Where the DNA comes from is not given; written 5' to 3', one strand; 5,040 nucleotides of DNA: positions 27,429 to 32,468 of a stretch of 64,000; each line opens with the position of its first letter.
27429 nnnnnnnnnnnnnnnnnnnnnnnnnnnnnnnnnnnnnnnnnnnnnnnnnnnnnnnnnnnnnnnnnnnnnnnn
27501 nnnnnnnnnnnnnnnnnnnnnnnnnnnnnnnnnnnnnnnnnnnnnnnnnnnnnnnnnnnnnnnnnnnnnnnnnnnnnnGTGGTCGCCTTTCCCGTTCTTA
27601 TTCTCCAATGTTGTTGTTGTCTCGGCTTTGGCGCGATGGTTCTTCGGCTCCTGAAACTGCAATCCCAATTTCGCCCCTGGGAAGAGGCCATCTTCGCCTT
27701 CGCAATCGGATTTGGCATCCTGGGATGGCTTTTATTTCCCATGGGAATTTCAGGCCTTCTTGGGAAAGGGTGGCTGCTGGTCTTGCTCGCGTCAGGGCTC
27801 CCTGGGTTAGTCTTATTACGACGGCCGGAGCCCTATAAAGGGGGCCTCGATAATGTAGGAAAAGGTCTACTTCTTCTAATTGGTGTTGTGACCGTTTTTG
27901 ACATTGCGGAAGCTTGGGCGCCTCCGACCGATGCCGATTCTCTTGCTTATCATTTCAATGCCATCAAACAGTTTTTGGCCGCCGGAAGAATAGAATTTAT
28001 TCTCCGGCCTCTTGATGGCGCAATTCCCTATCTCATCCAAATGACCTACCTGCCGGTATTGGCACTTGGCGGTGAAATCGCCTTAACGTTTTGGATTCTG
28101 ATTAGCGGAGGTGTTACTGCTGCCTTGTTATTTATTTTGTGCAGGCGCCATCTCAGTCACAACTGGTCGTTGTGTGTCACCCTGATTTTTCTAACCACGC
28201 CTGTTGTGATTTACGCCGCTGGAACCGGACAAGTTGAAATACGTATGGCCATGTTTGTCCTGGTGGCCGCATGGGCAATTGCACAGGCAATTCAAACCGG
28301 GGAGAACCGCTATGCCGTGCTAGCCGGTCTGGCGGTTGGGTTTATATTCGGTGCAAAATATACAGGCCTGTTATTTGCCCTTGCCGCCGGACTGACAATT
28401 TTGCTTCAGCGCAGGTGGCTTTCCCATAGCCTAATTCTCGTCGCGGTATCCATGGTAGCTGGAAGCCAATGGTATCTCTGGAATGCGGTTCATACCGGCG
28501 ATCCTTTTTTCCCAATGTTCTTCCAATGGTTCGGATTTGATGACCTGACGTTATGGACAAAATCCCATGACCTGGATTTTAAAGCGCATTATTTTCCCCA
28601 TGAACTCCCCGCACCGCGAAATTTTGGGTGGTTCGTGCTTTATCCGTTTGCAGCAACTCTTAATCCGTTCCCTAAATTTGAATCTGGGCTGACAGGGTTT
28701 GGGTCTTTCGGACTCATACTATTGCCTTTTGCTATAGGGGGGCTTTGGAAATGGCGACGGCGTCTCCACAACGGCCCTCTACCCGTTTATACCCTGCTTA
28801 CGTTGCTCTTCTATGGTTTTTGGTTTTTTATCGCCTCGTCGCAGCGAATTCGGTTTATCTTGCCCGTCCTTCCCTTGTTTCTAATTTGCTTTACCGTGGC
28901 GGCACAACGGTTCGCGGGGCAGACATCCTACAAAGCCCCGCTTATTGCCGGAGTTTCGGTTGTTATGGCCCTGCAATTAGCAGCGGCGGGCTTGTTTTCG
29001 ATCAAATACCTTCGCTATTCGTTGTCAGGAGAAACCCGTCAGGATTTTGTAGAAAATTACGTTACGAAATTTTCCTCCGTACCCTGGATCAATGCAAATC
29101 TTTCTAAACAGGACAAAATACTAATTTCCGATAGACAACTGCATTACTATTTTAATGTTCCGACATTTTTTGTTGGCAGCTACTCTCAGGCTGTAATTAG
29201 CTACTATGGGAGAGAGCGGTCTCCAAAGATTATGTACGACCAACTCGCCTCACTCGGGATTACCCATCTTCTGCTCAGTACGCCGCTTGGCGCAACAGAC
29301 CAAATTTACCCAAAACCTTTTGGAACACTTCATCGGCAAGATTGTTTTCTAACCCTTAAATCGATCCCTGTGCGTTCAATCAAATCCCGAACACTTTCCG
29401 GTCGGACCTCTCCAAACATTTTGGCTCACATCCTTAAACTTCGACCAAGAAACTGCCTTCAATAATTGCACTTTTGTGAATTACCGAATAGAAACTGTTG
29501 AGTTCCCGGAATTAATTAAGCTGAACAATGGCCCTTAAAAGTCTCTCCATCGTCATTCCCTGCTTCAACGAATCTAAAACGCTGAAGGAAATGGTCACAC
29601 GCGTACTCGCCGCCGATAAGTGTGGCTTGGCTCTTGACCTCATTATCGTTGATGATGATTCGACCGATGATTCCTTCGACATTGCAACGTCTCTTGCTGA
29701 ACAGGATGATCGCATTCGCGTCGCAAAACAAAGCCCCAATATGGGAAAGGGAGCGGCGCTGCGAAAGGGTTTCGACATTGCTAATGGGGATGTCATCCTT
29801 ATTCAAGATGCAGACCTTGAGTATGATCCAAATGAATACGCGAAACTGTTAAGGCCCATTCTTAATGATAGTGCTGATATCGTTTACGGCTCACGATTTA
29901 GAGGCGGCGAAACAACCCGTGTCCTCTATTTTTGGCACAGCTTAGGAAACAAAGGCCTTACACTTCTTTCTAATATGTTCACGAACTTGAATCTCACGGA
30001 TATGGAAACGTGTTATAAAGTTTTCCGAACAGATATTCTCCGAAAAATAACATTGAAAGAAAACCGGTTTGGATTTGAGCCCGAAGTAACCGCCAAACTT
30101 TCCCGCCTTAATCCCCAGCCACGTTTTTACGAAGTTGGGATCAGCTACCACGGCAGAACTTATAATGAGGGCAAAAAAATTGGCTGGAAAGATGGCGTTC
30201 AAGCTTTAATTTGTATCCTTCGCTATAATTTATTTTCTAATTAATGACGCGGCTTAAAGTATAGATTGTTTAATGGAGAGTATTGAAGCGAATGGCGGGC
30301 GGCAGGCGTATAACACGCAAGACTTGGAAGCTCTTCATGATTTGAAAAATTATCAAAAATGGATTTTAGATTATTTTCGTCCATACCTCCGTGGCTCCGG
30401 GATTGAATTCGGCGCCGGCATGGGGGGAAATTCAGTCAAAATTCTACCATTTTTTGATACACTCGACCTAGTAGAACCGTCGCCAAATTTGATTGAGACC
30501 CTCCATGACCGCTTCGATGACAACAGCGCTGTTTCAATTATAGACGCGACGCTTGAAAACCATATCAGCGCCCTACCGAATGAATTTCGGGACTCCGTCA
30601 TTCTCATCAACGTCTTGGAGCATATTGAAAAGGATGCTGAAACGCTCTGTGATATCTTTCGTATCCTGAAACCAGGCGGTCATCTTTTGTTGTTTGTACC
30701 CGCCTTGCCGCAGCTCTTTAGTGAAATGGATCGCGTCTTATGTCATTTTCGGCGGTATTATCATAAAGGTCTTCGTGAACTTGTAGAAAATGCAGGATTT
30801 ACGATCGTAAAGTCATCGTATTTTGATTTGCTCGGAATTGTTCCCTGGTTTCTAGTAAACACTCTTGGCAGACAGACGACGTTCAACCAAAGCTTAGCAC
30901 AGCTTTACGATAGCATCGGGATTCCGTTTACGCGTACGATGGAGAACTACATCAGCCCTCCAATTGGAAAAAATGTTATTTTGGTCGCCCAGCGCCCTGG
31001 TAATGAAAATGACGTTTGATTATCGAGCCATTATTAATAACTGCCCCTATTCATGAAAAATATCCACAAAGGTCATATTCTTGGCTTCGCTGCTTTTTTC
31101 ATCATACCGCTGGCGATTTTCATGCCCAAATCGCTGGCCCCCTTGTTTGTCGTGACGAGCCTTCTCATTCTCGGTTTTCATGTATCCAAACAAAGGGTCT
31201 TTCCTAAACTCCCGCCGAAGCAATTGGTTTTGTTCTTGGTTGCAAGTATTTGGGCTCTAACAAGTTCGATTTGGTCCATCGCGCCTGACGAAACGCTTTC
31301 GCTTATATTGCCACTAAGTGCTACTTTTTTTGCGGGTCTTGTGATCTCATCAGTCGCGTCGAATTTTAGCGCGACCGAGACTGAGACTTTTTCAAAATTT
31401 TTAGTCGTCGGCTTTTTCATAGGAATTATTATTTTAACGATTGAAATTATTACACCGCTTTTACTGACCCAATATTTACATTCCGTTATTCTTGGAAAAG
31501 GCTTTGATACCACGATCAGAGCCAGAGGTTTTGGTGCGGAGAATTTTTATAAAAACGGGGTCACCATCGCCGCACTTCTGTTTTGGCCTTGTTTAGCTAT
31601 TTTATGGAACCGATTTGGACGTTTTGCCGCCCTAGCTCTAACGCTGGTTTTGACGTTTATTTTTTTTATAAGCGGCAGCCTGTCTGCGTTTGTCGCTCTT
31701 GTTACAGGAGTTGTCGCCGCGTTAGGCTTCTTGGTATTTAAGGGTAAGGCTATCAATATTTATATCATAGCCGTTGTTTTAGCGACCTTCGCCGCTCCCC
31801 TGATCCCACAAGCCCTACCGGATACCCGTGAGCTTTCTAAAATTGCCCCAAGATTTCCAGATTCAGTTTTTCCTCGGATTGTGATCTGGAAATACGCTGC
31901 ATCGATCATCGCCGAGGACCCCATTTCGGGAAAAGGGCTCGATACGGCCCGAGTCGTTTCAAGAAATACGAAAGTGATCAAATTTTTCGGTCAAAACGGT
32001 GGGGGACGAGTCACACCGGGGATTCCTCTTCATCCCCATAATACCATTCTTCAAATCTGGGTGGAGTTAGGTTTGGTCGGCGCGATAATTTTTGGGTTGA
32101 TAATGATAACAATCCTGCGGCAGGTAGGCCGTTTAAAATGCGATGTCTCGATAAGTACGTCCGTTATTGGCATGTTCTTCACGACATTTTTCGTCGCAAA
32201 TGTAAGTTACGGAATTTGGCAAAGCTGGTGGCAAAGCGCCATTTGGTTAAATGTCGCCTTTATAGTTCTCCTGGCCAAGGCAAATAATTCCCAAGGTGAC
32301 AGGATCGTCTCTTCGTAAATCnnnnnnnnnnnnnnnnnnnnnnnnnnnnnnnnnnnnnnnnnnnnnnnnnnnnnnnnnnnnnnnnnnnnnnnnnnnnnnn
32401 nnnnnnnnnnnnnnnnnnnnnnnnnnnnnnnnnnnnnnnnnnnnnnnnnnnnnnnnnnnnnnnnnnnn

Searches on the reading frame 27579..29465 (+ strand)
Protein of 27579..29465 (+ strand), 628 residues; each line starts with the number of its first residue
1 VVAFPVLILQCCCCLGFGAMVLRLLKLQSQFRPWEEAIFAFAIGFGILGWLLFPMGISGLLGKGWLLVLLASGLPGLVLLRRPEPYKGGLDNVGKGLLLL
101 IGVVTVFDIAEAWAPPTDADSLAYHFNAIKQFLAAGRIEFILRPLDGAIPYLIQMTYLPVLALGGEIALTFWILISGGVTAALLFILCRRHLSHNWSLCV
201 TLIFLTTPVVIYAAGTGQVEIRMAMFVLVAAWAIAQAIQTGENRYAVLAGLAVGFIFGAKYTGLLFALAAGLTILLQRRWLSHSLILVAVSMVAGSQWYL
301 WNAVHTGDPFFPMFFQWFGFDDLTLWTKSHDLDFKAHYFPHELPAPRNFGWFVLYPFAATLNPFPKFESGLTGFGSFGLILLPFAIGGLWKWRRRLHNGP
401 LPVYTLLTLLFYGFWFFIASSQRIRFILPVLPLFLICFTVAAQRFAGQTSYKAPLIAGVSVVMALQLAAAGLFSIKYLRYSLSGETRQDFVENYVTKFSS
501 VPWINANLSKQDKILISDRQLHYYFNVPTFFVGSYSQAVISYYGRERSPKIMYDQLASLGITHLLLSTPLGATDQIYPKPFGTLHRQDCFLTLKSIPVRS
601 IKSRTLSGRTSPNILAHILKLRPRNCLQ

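Call 12: search_protein_families(library=pfam, proteins=[window:27579-29465:+], max_evalue=0.001)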
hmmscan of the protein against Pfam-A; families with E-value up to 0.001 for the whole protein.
window:27579-29465:+ (628 aa): 2 families
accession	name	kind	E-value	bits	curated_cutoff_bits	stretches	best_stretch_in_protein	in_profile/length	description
PF13231.12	PMT_2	-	1.2e-10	42.2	26.1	1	165-293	20-149/160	Dolichyl-phosphate-mannose-protein mannosyltransferase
PF03901.23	Glyco_transf_22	-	0.00046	19.9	23.8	1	374-475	265-364/414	Alg9-like mannosyltransferase family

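Call 38: search_protein_families(library=ncbifam, proteins=[window:27579-29465:+], max_evalue=0.00001)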
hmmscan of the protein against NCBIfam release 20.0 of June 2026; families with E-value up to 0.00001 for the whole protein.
window:27579-29465:+ (628 aa): 0 families

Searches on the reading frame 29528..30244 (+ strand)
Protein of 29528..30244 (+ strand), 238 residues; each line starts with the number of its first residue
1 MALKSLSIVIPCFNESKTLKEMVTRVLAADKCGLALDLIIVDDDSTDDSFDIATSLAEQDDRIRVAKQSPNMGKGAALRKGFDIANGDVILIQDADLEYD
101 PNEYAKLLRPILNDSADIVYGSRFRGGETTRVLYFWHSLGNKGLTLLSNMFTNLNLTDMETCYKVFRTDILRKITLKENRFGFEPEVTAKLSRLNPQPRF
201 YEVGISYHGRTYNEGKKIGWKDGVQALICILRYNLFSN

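Call 12: search_protein_families(library=pfam, proteins=[window:29528-30244:+], max_evalue=0.001)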
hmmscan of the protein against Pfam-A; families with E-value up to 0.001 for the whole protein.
window:29528-30244:+ (238 aa): 3 families
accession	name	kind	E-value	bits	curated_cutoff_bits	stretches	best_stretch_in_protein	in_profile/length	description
PF00535.33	Glycos_transf_2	-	1e-35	123.6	23.3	1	7-174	1-167/168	Glycosyl transferase family 2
PF13641.12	Glyco_tranf_2_3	-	1.8e-09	38.4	27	1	6-123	3-123/230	Glycosyltransferase like family 2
PF10111.15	Glyco_tranf_2_2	-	1.7e-06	28.1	27.3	1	7-109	1-104/276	Glycosyltransferase like family 2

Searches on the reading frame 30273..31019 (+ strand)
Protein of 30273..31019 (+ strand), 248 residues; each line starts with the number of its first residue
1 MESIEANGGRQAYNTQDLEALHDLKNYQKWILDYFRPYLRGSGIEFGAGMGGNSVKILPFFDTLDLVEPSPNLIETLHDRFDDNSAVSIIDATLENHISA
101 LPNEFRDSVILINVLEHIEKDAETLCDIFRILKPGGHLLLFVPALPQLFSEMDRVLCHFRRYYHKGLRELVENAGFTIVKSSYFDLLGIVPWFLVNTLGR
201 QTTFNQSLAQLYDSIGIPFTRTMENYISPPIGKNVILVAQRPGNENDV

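Call 12: search_protein_families(library=pfam, proteins=[window:30273-31019:+], max_evalue=0.001)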
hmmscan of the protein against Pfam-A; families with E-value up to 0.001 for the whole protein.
window:30273-31019:+ (248 aa): 4 families
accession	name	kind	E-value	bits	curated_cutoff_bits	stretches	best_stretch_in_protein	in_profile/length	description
PF13489.12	Methyltransf_23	-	7e-13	49.1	27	1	37-180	20-163/164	Methyltransferase domain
PF08241.18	Methyltransf_11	-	9.7e-12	45.8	21.2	1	45-139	2-94/95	Methyltransferase domain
PF08242.18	Methyltransf_12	-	2.2e-09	38.3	30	1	44-138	1-98/98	Methyltransferase domain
PF13649.12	Methyltransf_25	-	1.3e-07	32.7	27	1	45-136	3-97/97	Methyltransferase domain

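Call 38: search_protein_families(library=ncbifam, proteins=[window:30273-31019:+], max_evalue=0.00001)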
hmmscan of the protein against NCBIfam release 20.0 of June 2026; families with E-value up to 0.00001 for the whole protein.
window:30273-31019:+ (248 aa): 0 families

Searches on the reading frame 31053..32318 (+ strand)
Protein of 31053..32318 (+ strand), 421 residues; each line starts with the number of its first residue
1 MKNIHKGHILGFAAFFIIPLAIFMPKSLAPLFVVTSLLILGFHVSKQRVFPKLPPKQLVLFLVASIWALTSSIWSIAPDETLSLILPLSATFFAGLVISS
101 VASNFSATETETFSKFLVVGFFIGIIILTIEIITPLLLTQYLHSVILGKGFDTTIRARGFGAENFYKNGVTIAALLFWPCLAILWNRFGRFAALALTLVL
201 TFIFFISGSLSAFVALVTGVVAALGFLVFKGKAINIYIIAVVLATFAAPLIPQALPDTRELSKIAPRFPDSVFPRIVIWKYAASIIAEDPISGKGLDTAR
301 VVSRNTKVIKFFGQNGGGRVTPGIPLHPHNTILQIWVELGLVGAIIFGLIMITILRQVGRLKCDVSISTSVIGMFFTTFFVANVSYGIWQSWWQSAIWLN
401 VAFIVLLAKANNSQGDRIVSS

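Call 12: search_protein_families(library=pfam, proteins=[window:31053-32318:+], max_evalue=0.001)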
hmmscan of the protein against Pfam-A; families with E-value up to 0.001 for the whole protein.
window:31053-32318:+ (421 aa): 1 family
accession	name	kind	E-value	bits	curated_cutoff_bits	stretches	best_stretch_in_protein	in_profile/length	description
PF04932.20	Wzy_C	-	7.2e-18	65.2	31.7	1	196-347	2-148/149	O-Antigen ligase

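Call 38: search_protein_families(library=ncbifam, proteins=[window:31053-32318:+], max_evalue=0.00001)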
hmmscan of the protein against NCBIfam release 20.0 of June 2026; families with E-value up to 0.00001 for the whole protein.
window:31053-32318:+ (421 aa): 0 families
